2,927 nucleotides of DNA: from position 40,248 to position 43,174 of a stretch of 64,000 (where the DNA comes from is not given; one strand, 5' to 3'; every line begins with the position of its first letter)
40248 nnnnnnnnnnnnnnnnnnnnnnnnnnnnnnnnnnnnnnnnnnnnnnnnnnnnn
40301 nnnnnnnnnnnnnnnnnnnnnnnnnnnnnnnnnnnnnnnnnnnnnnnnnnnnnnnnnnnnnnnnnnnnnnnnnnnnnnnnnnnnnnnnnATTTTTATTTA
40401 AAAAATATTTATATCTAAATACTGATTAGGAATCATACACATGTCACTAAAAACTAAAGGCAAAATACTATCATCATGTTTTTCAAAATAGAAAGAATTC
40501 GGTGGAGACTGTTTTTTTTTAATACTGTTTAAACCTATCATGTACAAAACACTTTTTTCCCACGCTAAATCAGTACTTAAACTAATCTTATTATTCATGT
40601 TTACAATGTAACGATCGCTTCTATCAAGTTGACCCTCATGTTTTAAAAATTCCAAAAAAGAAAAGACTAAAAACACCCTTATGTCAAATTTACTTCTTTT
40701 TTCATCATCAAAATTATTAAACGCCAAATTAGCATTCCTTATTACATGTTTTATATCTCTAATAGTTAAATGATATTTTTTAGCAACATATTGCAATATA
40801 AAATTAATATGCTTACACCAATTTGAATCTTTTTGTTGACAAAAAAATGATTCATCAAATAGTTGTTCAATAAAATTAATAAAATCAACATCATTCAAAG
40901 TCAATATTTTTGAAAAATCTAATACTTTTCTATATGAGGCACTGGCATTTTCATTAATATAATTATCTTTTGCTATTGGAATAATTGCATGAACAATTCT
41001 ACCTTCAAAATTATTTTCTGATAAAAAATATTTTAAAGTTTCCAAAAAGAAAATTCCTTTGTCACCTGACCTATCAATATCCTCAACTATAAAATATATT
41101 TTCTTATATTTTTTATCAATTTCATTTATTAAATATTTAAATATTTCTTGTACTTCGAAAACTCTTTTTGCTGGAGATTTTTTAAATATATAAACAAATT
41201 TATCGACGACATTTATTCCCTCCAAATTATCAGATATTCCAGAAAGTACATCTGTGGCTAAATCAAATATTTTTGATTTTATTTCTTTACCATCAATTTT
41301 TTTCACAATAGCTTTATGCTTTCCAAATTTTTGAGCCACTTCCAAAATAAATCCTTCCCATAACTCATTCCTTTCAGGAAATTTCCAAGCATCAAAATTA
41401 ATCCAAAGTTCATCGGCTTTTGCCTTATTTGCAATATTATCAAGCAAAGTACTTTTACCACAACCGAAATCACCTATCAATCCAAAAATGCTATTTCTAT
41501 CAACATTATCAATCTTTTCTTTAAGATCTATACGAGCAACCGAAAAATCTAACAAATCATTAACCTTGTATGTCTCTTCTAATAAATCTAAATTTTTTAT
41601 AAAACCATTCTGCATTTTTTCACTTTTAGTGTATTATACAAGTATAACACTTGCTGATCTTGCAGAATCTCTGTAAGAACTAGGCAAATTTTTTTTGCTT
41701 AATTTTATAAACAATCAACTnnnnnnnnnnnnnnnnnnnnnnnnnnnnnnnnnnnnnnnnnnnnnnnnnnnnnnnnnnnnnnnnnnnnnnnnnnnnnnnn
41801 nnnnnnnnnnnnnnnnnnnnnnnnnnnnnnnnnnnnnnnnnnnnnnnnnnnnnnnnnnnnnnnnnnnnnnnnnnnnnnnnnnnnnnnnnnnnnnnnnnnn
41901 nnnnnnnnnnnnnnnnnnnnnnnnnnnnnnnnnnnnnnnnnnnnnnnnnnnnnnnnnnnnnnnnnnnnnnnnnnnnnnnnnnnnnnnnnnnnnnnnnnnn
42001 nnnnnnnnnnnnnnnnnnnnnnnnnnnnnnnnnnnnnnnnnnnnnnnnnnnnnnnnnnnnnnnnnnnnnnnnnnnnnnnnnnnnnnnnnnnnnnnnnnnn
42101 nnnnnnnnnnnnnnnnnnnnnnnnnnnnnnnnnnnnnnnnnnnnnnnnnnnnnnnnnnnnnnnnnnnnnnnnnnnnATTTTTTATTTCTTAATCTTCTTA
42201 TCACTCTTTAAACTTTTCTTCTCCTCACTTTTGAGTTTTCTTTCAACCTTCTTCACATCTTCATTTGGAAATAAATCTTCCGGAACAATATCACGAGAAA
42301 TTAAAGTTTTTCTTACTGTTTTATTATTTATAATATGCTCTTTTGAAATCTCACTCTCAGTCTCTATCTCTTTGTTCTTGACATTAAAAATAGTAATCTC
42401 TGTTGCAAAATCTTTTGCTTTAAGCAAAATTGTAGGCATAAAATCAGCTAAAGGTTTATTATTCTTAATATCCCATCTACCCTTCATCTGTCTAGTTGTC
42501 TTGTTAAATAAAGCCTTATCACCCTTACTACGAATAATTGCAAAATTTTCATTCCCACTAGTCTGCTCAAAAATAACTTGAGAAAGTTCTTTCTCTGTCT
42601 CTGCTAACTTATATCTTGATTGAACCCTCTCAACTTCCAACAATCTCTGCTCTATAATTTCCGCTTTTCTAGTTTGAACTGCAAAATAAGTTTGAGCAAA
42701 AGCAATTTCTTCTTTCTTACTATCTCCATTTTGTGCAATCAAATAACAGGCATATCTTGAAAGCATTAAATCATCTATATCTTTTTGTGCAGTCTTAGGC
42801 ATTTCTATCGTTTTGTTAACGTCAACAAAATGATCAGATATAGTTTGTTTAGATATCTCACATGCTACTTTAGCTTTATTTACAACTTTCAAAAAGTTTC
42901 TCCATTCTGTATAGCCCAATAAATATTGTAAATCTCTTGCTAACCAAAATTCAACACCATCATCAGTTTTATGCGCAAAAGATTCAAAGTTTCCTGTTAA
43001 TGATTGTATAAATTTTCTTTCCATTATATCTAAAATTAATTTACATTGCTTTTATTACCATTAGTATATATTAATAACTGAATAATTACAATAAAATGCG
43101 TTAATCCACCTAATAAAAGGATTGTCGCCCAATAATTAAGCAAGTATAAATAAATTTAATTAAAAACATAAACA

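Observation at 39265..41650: KAP-family NTPase three-gene operon (KAP + 106 aa + 253 aa): candidate novel defence/abortive-infection module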

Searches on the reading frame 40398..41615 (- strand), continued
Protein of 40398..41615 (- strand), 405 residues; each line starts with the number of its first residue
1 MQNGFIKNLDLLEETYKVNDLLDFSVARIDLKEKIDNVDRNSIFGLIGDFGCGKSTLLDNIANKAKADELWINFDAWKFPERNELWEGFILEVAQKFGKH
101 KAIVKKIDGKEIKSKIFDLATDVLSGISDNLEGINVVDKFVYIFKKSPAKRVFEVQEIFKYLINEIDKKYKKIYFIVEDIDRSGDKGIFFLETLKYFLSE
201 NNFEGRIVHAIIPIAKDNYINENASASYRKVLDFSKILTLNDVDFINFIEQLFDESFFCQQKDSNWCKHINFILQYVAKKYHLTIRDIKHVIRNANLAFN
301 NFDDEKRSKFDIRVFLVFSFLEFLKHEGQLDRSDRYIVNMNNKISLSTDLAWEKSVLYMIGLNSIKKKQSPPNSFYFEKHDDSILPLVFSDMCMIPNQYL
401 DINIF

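Call 67: search_protein_families(library=pfam, proteins=[L129:1772-3319:+, L129:3309-4535:+, L129:4529-5311:+, L129:7274-7996:+, L129:7993-8487:+, L129:8544-11843:+, L124:2751-5459:+, L124:182-1459:+, L107:612-2156:+, L110:2428-4134:+], max_evalue=0.001)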
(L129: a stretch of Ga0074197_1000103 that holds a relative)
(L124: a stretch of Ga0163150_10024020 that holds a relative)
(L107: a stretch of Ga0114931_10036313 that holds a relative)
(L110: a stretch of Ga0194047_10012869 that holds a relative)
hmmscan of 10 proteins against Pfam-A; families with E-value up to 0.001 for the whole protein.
L129:1772-3319:+ (515 aa): 5 families
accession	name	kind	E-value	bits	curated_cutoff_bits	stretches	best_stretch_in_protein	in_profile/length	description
PF02384.22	N6_Mtase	-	1.5e-108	363.2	20.4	1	154-475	2-310/311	N-6 DNA Methylase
PF12161.14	HsdM_N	-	1.6e-26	93.9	24.5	1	11-142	1-135/135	HsdM N-terminal domain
PF07669.17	Eco57I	-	4.4e-06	27.3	25.3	1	253-368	52-170/171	Eco57I restriction-modification methylase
PF05175.20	MTS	-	4.8e-06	26.8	23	1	188-287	21-110/170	Methyltransferase small domain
PF03602.21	Cons_hypoth95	-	0.00048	20.3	24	0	186-290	28-128/182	Conserved hypothetical protein 95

L129:3309-4535:+ (408 aa): 1 family
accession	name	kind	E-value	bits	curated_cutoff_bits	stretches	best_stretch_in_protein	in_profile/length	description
PF01420.25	Methylase_S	-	2.3e-38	132.5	22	2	15-199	1-167/168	Type I restriction modification DNA specificity domain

L129:4529-5311:+ (260 aa): 1 family
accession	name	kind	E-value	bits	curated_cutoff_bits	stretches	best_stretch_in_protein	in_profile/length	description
PF14355.11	Abi_C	-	2.1e-07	31.3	24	1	160-234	3-81/83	Abortive infection C-terminus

L129:7274-7996:+ (240 aa): 1 family
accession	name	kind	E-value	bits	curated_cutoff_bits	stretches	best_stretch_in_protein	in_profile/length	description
PF12686.12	DUF3800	-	1.1e-16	62.3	21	1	10-191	1-148/149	Protein of unknown function (DUF3800)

L129:7993-8487:+ (164 aa): 0 families

L129:8544-11843:+ (1099 aa): 5 families
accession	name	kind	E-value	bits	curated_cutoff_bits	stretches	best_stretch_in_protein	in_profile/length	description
PF11867.13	T1RH-like_C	-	2.8e-124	415.2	26.8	1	741-1095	1-328/329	Type I restriction enzyme HindI endonuclease subunit-like, C-terminal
PF18766.7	SWI2_SNF2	-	4.3e-77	259.1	26.7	1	304-547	1-214/221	SWI2/SNF2 ATPase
PF04313.20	HSDR_N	-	1e-56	192.4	25.1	1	29-234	2-196/198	Type I restriction enzyme R protein N terminus (HSDR_N)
PF22679.2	T1R_D3-like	-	1.4e-22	81.2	27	1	648-724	78-156/158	Type I restriction enzyme subunit R domain 3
PF04851.21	ResIII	-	1.2e-19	71.3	22.5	1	304-490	7-163/164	Type III restriction enzyme, res subunit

L124:2751-5459:+ (903 aa): 6 families
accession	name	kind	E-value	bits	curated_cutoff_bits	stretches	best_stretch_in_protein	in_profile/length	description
PF18766.7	SWI2_SNF2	-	8.8e-71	238.5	26.7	1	271-487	2-216/221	SWI2/SNF2 ATPase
PF04313.20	HSDR_N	-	1.1e-38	133.5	25.1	1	35-213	32-197/198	Type I restriction enzyme R protein N terminus (HSDR_N)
PF22679.2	T1R_D3-like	-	8.5e-20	72.2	27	1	603-689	77-156/158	Type I restriction enzyme subunit R domain 3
PF04851.21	ResIII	-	1.2e-19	71.3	22.5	1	277-426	10-162/164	Type III restriction enzyme, res subunit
PF11867.13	T1RH-like_C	-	1.3e-16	61.3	26.8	1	709-902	3-199/329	Type I restriction enzyme HindI endonuclease subunit-like, C-terminal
PF00270.35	DEAD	-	9.4e-05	22.6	26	1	299-426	23-160/167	DEAD/DEAH box helicase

L124:182-1459:+ (425 aa): 1 family
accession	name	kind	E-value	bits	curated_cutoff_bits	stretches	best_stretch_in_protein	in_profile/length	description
PF01420.25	Methylase_S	-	3.9e-40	138.2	22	2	1-184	1-167/168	Type I restriction modification DNA specificity domain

L107:612-2156:+ (514 aa): 4 families
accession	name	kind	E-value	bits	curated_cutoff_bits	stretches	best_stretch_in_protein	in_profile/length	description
PF02384.22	N6_Mtase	-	6.8e-109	364.4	20.4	1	155-475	2-311/311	N-6 DNA Methylase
PF12161.14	HsdM_N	-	7e-27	95.1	24.5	1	12-142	1-134/135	HsdM N-terminal domain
PF07669.17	Eco57I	-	3.1e-05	24.6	25.3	1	254-368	52-169/171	Eco57I restriction-modification methylase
PF05175.20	MTS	-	4.3e-05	23.6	23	1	189-288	21-110/170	Methyltransferase small domain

L110:2428-4134:+ (568 aa): 4 families
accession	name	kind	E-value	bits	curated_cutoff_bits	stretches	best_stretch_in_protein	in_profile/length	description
PF18766.7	SWI2_SNF2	-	3.4e-75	252.9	26.7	1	278-505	1-218/221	SWI2/SNF2 ATPase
PF04313.20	HSDR_N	-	2.3e-46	158.6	25.1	1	4-220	1-196/198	Type I restriction enzyme R protein N terminus (HSDR_N)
PF04851.21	ResIII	-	2.9e-20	73.3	22.5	1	285-441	10-162/164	Type III restriction enzyme, res subunit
PF00270.35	DEAD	-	4.1e-05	23.8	26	1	307-441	23-160/167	DEAD/DEAH box helicase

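Call 69: search_solved_structures(query=A6, max_evalue=1)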
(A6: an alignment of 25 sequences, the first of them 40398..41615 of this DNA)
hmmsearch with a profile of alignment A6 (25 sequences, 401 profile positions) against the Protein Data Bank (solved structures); distinct sequences matched with E-value up to 1: 132 (the best 60 are shown).
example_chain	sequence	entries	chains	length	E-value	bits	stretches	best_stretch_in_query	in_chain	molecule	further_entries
6ha8_V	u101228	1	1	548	2.5e-07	33.2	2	30-65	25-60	Nucleotide-binding protein ExpZ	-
9nlh_H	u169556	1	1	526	0.00013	24.3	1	37-66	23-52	YheS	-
9vvi_W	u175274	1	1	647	0.0002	23.6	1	37-66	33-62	Probable ATP-binding protein YheS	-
5yv5_A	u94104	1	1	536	0.00053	22.2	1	37-101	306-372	ATPase RIL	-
1yqt_A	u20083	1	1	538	0.00053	22.2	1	37-101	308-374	RNase l inhibitor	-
9nlj_U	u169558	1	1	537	0.0013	20.9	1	37-66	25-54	Uup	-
6r84_A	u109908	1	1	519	0.0021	20.3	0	37-62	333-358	ABC transporter ATP-binding protein ARB1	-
7nhk_0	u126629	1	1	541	0.0032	19.7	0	38-70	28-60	ABC-F type ribosomal protection protein Lsa(A)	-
3j15_B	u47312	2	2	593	0.0035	19.5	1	19-101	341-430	ABC transporter ATP-binding protein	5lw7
3bk7_A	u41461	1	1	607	0.0037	19.4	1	19-101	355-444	ABC transporter ATP-binding protein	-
9nl5_E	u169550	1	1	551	0.0059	18.8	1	22-65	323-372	EttA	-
9nlb_E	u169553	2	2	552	0.0059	18.8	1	22-65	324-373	Energy-dependent translational throttle protein EttA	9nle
4fin_A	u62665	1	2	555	0.006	18.8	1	22-65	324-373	EttA (YjjK) ABCF family protein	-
3j5s_D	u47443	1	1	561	0.0061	18.7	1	22-65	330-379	Energy-dependent translational throttle A (EttA)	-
5nkm_D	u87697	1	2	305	0.019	17.1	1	20-67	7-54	Protein smg-9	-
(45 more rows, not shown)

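Call 82: search_protein_families(library=pfam, alignment_id=A7, max_evalue=0.0001)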
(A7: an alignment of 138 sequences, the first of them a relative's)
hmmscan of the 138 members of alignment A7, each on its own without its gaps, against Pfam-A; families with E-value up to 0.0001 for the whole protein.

A. member 1, L129:4529-5311:+ (260 aa): 1 family
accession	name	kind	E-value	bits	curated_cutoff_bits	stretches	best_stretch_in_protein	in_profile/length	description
PF14355.11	Abi_C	-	2.1e-07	31.3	24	1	160-234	3-81/83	Abortive infection C-terminus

B. families by the number of members that match (of 138 scanned): 113 families (the first 25 are shown)
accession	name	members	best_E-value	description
PF01420.25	Methylase_S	7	7.7e-56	Type I restriction modification DNA specificity domain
PF04313.20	HSDR_N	5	5e-54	Type I restriction enzyme R protein N terminus (HSDR_N)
PF04851.21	ResIII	5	2.9e-20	Type III restriction enzyme, res subunit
PF18766.7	SWI2_SNF2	4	3.4e-75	SWI2/SNF2 ATPase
PF00583.31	Acetyltransf_1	3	1.3e-19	Acetyltransferase (GNAT) family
PF13508.13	Acetyltransf_7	3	2.2e-14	Acetyltransferase (GNAT) domain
PF13673.13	Acetyltransf_10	3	2.7e-14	Acetyltransferase (GNAT) domain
PF00270.35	DEAD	3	7.9e-07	DEAD/DEAH box helicase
PF02384.22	N6_Mtase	2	6.8e-109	N-6 DNA Methylase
PF01555.25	N6_N4_Mtase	2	4.3e-53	DNA methylase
PF03235.19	GmrSD_N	2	1e-36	GmrSD restriction endonuclease, N-terminal domain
PF04471.18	Mrr_cat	2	1.8e-30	Restriction endonuclease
PF01471.23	PG_binding_1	2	1.1e-26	Putative peptidoglycan binding domain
PF07510.16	GmrSD_C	2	1.6e-19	GmrSD restriction endonucleases, C-terminal domain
PF00293.34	NUDIX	2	8.1e-18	NUDIX domain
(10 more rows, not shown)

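Call 83: predict_structure(alignment_id=A6)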
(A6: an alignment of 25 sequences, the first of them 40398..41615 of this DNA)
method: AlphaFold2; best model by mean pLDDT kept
length: 405 residues; sequences in the alignment: 25
mean_pLDDT: 84.1   pTM: 0.79
mean pLDDT of the five models: 84.1, 84.0, 83.6, 83.2, 82.2
residues with pLDDT >= 90: 195; 70-90: 149; 50-70: 26; < 50: 35
segments of 3 or more residues with pLDDT < 50: 111-128, 130-145
pLDDT, mean of each block of 10 residues (from residue 1): 82 76 88 92 95 90 92 85 81 89 80 45 47 43 57 87 89 93 87 93 90 92 87 92 91 85 83 93 93 94 90 95 90 74 87 91 80 89 87 92 76
secondary structure, 60 per line:
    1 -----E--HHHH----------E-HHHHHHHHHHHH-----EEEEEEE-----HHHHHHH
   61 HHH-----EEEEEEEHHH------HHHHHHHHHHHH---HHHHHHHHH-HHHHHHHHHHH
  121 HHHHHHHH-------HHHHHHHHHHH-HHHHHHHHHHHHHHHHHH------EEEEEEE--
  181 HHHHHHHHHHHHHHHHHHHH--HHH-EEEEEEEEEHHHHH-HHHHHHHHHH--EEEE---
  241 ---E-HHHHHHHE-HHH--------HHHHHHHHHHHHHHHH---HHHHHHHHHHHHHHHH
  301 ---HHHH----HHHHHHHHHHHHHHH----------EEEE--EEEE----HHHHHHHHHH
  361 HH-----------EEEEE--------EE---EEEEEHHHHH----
elements in order: H9-12 H25-36 E42-48 H54-63 E69-75 H85-96 H100-108 H110-128 H136-146 H148-165 E172-178 H181-200 E207-215 H216-220 H222-231 E234-237 H246-252 H266-281 H285-300 H304-307 H312-326 E337-340 E343-346 H351-362 E374-378 E392-396 H397-401

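Call 87: fold_search(model_id=the predicted structure, library=pdb)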
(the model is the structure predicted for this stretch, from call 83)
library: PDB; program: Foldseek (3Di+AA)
matches with E <= 10: 1641; with E <= 0.001: 63
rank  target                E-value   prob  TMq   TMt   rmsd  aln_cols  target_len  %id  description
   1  6pxl_D                1.7e-05  1.00  0.23  0.23  19.9       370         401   12  3.74 Angstroms resolution structure of HlsU with an axial-channel plug (released 2020-07-29)
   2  9pcz_E                3.2e-05  1.00  0.37  0.30   8.2       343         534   16  22bin20S complex (NSF-alphaSNAP-2:2 syntaxin-1a:SNAP-25), hydrolyzing, class 15 (released 2025-08-06)
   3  2qby_A                3.6e-05  1.00  0.40  0.44   9.2       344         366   11  Crystal structure of a heterodimer of Cdc6/Orc1 initiators bound to origin DNA (from S. solfataricus) (released 2007-09-11)
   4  6rqc_D                4.0e-05  1.00  0.38  0.36   8.5       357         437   14  Cryo-EM structure of an MCM loading intermediate (released 2019-11-20)
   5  6pxl_L                7.7e-05  0.99  0.22  0.22  22.4       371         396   15  3.74 Angstroms resolution structure of HlsU with an axial-channel plug (released 2020-07-29)
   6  9pag_B                8.1e-05  1.00  0.34  0.21   7.1       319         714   13  21bin20S complex (NSF-alphaSNAP-2:1 syntaxin-1a:SNAP-25), non-hydrolyzing, class 7 (released 2025-08-06)
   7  8s0e_D                8.5e-05  1.00  0.32  0.32  12.8       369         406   10  H. sapiens OCCM bound to double stranded DNA (released 2024-10-02)
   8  8hr8_G                9.0e-05  1.00  0.33  0.18  12.2       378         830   13  Structure of heptameric RdrA ring (released 2023-02-01)
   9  9omq_C                1.1e-04  1.00  0.36  0.22   8.6       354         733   16  NSF, substrate free, hydrolyzing, class 24 (released 2025-08-06)
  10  7jgr_D                1.1e-04  1.00  0.34  0.31  12.6       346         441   11  Structure of Drosophila ORC bound to DNA (84 bp) and Cdc6 (released 2020-09-09)
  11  7jpq_D                1.3e-04  1.00  0.38  0.38  13.1       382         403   12  ORC-O2-5: Human Origin Recognition Complex (ORC) with subunits 2,3,4,5 (released 2020-09-02)
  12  8hr8_A                1.3e-04  1.00  0.37  0.21  10.9       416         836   13  Structure of heptameric RdrA ring (released 2023-02-01)
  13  7jk6_D                1.6e-04  1.00  0.34  0.32  13.3       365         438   10  Structure of Drosophila ORC in the active conformation (released 2020-09-09)
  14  6pxk_G                1.6e-04  0.99  0.23  0.25  19.1       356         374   14  3.65 Angstroms resolution structure of HslU with an axial-channel plug (released 2020-07-29)
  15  9okc_F                1.6e-04  1.00  0.37  0.30   8.5       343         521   14  22bin20S complex (NSF-alphaSNAP-2:2 syntaxin-1a:SNAP-25), hydrolyzing, class 17 (released 2025-08-06)
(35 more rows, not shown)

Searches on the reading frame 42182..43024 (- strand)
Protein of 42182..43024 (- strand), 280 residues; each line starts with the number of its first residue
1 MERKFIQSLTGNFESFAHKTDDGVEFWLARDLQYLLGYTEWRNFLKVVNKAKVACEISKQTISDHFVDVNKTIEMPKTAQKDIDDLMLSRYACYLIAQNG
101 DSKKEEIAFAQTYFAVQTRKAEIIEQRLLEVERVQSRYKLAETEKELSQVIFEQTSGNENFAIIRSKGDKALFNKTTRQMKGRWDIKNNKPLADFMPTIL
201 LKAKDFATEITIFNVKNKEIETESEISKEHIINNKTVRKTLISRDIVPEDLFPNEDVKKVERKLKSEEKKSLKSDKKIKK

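Call 3: search_protein_families(library=pfam, proteins=[window:42182-43024:-], max_evalue=0.1)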
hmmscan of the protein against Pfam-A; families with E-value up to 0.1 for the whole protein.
window:42182-43024:- (280 aa): 1 family
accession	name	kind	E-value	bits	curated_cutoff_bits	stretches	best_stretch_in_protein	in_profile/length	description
PF02498.22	Bro-N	-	1.5e-11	45.2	25.6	1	19-113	5-94/96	BRO family, N-terminal domain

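Call 4: search_protein_families(library=padloc, proteins=[window:42182-43024:-], max_evalue=0.1)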
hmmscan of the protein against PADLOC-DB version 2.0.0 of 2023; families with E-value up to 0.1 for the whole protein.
window:42182-43024:- (280 aa): 4 families
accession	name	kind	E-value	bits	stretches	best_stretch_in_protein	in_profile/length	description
PDLC04919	PDC-S13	-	2.6e-111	369.4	1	1-277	1-279/281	-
PDLC03083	Specificity_I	-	2.3e-45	152.9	1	14-279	7-285/717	Type I specificity subunit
PDLC04871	PDC-S05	-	2e-26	90.9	1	3-154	4-151/468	-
PDLC04918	PDC-S13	-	3.3e-20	71.1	2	12-99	11-101/214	-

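Call 5: search_protein_families(library=ncbifam, proteins=[window:42182-43024:-], max_evalue=0.1)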
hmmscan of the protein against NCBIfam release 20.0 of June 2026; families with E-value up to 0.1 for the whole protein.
window:42182-43024:- (280 aa): 1 family
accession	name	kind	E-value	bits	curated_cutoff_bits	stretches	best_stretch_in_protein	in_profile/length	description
NF008573.0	PRK11525.1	equivalog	6.7e-106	353.8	242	1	2-277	2-286/288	DNA damage-inducible protein D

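Call 8: search_protein_families(library=phrogs, proteins=[window:42182-43024:-], max_evalue=0.1)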
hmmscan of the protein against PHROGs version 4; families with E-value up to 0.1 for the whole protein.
window:42182-43024:- (280 aa): 2 families
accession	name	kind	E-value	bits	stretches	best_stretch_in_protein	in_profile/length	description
phrog_8036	-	unknown function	3.5e-94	316.3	1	13-278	23-289/290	-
phrog_8796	-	unknown function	0.023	15.4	1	77-124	67-114/185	-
